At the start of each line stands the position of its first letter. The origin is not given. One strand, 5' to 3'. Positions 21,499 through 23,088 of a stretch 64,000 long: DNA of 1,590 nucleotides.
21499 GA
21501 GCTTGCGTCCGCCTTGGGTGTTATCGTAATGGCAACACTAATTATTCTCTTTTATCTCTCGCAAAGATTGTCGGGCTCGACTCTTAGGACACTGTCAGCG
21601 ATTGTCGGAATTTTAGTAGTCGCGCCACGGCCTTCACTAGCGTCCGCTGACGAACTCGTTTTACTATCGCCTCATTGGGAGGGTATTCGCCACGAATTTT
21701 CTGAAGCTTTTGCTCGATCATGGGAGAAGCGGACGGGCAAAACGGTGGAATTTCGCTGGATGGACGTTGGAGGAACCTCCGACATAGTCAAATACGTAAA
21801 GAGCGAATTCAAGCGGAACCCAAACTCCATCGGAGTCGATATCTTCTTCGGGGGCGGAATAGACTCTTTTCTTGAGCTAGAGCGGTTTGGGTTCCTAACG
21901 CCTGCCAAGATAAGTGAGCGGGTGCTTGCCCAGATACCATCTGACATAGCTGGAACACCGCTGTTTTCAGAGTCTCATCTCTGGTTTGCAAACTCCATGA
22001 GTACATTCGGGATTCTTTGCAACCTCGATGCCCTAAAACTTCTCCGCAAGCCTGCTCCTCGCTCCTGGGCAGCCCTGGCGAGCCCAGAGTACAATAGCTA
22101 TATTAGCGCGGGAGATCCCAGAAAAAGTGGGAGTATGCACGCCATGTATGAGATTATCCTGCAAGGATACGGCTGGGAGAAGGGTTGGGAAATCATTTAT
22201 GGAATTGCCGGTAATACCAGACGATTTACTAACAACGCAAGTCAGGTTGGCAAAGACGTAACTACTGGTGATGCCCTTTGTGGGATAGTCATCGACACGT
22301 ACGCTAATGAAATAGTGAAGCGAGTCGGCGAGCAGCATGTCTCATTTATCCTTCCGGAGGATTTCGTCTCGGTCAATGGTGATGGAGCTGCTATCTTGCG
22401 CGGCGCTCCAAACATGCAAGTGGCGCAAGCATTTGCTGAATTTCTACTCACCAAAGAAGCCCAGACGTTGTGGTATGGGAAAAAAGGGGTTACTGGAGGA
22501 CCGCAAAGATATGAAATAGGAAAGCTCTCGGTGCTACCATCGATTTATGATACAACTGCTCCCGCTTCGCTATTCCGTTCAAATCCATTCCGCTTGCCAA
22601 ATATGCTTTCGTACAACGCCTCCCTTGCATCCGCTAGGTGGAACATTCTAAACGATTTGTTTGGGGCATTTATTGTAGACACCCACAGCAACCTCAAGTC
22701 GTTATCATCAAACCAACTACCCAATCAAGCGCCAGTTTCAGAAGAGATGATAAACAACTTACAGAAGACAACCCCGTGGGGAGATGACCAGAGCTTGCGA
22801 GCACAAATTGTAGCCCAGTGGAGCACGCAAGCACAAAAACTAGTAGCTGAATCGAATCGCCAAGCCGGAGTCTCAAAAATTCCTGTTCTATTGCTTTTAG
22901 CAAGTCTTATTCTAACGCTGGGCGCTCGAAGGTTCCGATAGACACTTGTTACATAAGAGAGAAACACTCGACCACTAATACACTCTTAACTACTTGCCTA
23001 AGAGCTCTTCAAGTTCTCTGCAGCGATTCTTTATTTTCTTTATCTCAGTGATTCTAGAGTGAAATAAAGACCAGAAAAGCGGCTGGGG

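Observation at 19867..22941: In-frame fusion of a double ABC permease with its periplasmic solute-binding protein, retaining a signal-peptide-like junction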

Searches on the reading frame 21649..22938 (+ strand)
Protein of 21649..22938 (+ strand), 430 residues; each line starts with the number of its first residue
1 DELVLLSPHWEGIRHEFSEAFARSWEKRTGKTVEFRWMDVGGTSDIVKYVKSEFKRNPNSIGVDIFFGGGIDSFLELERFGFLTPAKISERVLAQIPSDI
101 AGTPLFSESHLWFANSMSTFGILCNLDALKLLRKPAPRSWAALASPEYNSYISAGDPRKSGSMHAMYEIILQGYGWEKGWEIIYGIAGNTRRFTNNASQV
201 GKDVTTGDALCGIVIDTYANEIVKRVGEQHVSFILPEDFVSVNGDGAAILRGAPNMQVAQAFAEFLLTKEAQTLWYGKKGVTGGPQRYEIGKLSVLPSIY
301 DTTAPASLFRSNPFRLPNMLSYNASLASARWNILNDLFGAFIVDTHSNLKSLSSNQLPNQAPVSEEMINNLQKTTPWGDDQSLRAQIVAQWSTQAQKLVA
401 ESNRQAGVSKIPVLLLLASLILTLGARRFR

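Call 22: search_solved_structures(query=window:21649-22938:+, max_evalue=1, show_alignments=2)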
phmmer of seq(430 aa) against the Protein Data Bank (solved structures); distinct sequences matched with E-value up to 1: 23.
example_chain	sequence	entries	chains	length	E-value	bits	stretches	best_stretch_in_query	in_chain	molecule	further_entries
6wce_A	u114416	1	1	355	1e-15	60.7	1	33-285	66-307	Pyridoxal-5-phosphate binding protein A (P5PA)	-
4r72_A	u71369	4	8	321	3.2e-13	52.5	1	51-279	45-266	ABC-type Fe3+ transport system, periplasmic component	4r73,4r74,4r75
8x1a_B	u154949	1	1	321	2.7e-12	49.4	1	55-275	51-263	Iron(III) ABC transporter, periplasmic iron-compound-binding protein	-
2o69_A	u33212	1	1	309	4.1e-08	35.7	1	12-273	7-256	Iron-utilization periplasmic protein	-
2o6a_A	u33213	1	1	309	1e-07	34.4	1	12-273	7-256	Iron-utilization periplasmic protein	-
3kn7_A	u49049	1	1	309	1.1e-07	34.3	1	12-273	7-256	Iron-utilization periplasmic protein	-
1nnf_A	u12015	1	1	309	1.7e-07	33.7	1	11-273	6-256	Iron-utilization periplasmic protein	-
1d9v_A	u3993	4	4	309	1.9e-07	33.5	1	12-273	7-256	PROTEIN (iron-utilization periplasmic protein) | FERRIC IRON BINDING PROTEIN | Iron-utilization periplasmic protein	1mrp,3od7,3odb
1qvs_A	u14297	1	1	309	2.6e-07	33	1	12-273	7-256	Iron-utilization periplasmic protein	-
2o68_A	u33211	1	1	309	3.6e-07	32.6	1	12-273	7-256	Iron-utilization periplasmic protein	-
3kn8_A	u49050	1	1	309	8.6e-07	31.3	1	12-273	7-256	Iron-utilization periplasmic protein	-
1qw0_A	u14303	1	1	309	1.5e-06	30.5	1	12-273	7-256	Iron-utilization periplasmic protein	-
6iwf_A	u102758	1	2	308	0.00028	23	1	19-273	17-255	Ferric iron-binding protein HitA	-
6ivy_A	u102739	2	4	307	0.00028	23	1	19-273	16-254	Periplasmic Ferric iron-binding Protein HitA | Ferric iron-binding periplasmic protein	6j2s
1o7t_A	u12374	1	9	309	0.025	16.6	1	12-273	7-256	IRON BINDING PROTEIN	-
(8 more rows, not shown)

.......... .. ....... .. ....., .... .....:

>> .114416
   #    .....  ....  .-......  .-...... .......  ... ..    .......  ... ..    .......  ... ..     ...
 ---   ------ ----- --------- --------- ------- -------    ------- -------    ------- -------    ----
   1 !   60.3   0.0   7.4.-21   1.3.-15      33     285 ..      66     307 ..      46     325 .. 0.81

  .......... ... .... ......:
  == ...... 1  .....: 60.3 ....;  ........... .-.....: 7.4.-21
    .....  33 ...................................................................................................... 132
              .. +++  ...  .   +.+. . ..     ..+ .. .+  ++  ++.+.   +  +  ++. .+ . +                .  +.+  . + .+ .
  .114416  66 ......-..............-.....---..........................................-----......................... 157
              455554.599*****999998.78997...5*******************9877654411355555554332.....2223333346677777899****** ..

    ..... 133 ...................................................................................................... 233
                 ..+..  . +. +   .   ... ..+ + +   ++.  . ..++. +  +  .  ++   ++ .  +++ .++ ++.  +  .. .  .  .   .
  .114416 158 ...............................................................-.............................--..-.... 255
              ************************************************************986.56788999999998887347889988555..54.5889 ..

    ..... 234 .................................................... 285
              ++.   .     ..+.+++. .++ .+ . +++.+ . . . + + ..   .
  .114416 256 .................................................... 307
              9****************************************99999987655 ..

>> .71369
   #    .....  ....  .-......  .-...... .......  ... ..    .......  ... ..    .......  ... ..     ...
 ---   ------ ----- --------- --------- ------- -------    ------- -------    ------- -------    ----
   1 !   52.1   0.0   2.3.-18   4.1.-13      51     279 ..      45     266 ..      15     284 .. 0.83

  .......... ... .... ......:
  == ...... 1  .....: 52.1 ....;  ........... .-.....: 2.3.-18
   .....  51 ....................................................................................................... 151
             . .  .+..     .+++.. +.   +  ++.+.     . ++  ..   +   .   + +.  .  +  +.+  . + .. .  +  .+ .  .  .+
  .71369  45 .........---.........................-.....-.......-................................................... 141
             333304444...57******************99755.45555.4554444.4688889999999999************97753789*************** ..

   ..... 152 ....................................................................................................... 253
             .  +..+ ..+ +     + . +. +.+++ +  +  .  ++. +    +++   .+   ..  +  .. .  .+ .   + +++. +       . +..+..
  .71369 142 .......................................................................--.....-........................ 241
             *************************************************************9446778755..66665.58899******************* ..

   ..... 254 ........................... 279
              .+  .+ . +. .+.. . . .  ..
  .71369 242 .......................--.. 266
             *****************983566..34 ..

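Call 48: search_protein_representatives(protein=window:21649-22938:+)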
Query: 430 residues. Proteins with E-value up to 0.001 (for the whole library): 1854; up to 1e-10: 898; up to 1e-30: 329. The best 150 are listed.
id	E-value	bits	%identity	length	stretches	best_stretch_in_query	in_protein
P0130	6.2e-151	519.4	51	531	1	1-427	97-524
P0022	1.1e-147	508.7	51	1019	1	1-428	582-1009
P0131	1.0e-123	429.7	44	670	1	2-426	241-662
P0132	2.8e-114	398.6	42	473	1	1-423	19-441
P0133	2.3e-105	369.3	41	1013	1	2-418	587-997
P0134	4.0e-105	368.5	48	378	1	67-422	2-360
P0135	1.4e-103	363.4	41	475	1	1-428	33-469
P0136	6.3e-102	357.9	41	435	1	1-416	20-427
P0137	7.1e-102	357.8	40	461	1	1-424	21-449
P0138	4.0e-101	355.3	40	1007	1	1-393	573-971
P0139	2.4e-100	352.7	40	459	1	1-424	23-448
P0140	4.7e-100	351.8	39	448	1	1-429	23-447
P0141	4.2e-99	348.6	41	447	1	1-429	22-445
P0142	6.2e-99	348.1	41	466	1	2-392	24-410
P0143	1.9e-98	346.5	40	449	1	3-422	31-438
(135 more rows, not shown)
